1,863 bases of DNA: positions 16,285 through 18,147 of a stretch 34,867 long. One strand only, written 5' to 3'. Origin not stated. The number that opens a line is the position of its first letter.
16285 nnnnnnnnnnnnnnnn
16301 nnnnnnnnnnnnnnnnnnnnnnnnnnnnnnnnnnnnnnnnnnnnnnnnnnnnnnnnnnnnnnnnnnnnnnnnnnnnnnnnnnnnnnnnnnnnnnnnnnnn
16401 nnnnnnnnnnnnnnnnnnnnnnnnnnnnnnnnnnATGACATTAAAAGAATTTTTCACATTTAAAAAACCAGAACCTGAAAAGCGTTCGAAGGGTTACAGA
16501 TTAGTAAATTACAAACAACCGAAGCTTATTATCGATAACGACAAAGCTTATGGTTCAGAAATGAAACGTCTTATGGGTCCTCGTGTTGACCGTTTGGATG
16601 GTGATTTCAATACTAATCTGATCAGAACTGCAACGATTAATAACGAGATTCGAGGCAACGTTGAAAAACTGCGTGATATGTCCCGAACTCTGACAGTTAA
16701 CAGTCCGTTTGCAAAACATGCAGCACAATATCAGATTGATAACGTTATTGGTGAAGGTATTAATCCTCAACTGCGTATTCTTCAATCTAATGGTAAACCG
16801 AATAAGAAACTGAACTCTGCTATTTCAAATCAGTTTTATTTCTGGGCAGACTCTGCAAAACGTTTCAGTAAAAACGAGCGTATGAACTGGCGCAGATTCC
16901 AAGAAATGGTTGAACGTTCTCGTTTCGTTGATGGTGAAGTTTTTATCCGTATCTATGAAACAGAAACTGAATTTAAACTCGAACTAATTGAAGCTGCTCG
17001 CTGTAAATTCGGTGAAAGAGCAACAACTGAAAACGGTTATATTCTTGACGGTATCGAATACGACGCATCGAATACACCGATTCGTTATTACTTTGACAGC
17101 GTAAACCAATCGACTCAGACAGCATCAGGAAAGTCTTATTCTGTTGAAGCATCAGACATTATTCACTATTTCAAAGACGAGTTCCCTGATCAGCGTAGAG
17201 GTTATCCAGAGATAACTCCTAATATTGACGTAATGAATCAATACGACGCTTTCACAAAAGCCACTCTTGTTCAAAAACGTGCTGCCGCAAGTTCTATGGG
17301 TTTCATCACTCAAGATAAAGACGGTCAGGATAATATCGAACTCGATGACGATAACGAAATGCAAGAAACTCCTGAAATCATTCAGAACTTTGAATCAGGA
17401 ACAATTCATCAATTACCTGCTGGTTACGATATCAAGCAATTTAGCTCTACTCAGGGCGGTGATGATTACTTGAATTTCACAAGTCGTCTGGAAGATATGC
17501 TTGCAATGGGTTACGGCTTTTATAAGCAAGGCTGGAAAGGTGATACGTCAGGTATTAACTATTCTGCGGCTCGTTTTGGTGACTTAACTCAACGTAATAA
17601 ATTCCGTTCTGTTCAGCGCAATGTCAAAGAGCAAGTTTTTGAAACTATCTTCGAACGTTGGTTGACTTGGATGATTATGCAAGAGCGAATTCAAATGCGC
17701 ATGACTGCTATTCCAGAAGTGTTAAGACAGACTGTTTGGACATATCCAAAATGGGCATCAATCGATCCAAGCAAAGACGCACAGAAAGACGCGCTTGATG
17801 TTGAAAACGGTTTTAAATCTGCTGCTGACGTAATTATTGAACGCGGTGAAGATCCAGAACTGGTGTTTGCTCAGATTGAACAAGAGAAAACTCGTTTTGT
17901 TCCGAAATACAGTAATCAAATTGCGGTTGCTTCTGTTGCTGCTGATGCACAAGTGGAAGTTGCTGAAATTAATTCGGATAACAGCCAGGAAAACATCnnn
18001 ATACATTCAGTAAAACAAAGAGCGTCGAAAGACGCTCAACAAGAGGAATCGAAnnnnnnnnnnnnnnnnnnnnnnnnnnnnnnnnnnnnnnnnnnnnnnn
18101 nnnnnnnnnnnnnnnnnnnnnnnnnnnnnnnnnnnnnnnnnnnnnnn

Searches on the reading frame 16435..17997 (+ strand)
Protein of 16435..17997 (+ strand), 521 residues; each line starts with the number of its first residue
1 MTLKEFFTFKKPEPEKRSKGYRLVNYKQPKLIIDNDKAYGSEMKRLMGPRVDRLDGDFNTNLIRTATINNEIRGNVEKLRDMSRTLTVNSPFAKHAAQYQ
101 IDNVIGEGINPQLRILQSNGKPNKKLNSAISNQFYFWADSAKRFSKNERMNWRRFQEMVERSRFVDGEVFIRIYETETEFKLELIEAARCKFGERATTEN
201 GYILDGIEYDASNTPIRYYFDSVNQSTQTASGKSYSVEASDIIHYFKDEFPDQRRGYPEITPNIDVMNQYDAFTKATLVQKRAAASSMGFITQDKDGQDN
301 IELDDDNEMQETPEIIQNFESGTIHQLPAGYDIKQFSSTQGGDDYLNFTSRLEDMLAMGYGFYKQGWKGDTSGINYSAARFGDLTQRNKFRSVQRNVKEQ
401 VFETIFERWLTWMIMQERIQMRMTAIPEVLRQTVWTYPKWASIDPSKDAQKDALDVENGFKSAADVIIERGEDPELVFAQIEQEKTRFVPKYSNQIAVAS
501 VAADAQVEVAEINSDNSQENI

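Call 20: search_protein_families(library=phrogs, proteins=[window:16435-17997:+], max_evalue=0.001)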
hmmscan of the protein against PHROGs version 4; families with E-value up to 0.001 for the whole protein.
window:16435-17997:+ (521 aa): 3 families
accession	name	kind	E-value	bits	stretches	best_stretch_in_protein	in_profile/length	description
phrog_21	-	head and packaging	9.2e-68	230.1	1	64-508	58-518/1362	portal protein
phrog_537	-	head and packaging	3.5e-24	86.3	1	311-486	20-197/233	portal protein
phrog_12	-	head and packaging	1.5e-06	28.5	1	147-361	135-323/646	portal protein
